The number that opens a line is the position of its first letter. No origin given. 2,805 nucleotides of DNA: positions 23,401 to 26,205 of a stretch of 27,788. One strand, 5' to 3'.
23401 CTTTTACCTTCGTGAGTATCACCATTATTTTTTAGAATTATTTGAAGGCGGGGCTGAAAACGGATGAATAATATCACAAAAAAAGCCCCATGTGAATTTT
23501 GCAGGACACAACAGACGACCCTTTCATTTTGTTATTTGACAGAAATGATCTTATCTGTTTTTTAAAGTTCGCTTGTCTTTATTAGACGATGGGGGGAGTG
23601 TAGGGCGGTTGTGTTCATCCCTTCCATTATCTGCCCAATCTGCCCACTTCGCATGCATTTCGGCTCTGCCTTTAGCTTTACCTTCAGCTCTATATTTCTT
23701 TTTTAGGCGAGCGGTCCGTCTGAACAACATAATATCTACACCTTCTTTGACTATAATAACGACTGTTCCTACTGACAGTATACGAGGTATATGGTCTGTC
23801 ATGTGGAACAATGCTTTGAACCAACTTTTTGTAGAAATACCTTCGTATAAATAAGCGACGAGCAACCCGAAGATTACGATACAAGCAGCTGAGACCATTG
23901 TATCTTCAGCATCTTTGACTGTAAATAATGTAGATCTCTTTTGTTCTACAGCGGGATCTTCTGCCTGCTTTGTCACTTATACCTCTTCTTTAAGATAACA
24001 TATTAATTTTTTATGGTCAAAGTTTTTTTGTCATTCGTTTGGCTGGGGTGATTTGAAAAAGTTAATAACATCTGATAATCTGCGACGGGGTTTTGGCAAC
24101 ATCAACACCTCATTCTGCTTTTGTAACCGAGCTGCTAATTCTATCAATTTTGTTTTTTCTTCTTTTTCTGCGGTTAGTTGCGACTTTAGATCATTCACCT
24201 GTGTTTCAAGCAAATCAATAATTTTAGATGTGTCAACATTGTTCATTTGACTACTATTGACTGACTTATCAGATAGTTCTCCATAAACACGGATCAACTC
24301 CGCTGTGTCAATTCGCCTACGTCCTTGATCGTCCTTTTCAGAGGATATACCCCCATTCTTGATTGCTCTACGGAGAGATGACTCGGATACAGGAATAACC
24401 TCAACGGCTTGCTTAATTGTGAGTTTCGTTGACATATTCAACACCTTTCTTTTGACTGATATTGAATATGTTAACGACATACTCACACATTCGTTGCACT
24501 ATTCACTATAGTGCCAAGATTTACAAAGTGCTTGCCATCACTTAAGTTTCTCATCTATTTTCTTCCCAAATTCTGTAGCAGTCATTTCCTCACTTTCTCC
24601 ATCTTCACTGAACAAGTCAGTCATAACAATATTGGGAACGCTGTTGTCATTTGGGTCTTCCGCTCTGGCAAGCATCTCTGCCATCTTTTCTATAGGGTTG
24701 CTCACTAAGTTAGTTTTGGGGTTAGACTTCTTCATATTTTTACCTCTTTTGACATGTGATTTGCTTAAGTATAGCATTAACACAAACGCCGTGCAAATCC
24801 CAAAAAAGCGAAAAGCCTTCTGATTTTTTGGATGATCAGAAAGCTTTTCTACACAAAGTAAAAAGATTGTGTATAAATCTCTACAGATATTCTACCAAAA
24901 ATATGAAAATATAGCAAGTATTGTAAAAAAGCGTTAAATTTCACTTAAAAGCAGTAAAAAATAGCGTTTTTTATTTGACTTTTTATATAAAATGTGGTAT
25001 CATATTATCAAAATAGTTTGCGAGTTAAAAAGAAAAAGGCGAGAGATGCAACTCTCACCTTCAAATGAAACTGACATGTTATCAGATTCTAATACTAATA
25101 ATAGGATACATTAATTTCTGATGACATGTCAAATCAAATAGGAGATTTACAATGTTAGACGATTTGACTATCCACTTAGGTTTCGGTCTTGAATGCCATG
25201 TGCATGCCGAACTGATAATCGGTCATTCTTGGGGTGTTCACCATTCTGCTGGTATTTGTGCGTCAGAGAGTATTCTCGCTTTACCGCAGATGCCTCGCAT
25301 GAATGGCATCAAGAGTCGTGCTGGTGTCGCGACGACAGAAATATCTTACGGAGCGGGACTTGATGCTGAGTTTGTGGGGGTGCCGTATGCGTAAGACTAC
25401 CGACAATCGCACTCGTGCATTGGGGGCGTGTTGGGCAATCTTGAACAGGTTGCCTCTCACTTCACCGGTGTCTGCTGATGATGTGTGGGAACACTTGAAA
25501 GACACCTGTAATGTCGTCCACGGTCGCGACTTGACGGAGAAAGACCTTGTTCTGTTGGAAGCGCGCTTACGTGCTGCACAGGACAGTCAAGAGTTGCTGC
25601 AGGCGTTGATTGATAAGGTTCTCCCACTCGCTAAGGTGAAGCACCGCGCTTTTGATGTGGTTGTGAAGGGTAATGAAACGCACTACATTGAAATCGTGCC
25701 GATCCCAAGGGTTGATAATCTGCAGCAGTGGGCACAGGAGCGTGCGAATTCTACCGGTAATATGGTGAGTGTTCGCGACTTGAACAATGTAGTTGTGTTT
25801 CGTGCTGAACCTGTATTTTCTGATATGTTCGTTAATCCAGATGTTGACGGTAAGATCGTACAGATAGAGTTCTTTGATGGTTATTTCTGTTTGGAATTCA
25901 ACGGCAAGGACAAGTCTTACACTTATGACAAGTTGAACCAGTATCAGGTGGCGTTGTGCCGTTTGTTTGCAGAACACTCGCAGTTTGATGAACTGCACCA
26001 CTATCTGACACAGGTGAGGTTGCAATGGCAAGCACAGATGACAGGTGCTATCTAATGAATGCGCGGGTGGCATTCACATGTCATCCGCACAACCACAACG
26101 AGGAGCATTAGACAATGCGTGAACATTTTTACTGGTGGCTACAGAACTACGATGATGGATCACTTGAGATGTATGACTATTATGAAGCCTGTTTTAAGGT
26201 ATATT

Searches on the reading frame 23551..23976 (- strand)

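Call 31: search_protein_families(library=pfam, max_evalue=0.05, proteins=[window:23551-23976:-])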
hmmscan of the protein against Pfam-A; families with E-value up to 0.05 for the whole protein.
window:23551-23976:- (141 aa): 1 family
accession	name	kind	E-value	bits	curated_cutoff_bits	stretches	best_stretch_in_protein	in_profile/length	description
PF02592.20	Vut_1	-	0.026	15.3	27.2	1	21-92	24-94/152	Putative vitamin uptake transporter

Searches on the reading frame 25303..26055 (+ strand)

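Call 5: search_protein_families(library=phrogs, max_evalue=0.01, proteins=[window:25303-26055:+])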
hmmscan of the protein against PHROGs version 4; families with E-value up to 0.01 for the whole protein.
window:25303-26055:+ (250 aa): 0 families

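Call 6: search_protein_families(library=pfam, max_evalue=0.01, proteins=[window:25303-26055:+])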
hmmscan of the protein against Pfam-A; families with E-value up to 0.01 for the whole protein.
window:25303-26055:+ (250 aa): 0 families

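Call 91: search_protein_families(library=ncbifam, max_evalue=0.05, proteins=[window:25303-26055:+])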
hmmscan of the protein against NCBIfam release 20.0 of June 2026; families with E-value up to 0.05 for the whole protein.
window:25303-26055:+ (250 aa): 0 families

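Call 92: search_protein_families(library=padloc, max_evalue=0.01, proteins=[window:25303-26055:+])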
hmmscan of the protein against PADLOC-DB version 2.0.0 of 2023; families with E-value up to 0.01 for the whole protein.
window:25303-26055:+ (250 aa): 1 family
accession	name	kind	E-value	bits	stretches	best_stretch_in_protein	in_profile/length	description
PDLC00848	E1-E2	-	0.0016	14.8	1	20-71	219-266/607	E1-E2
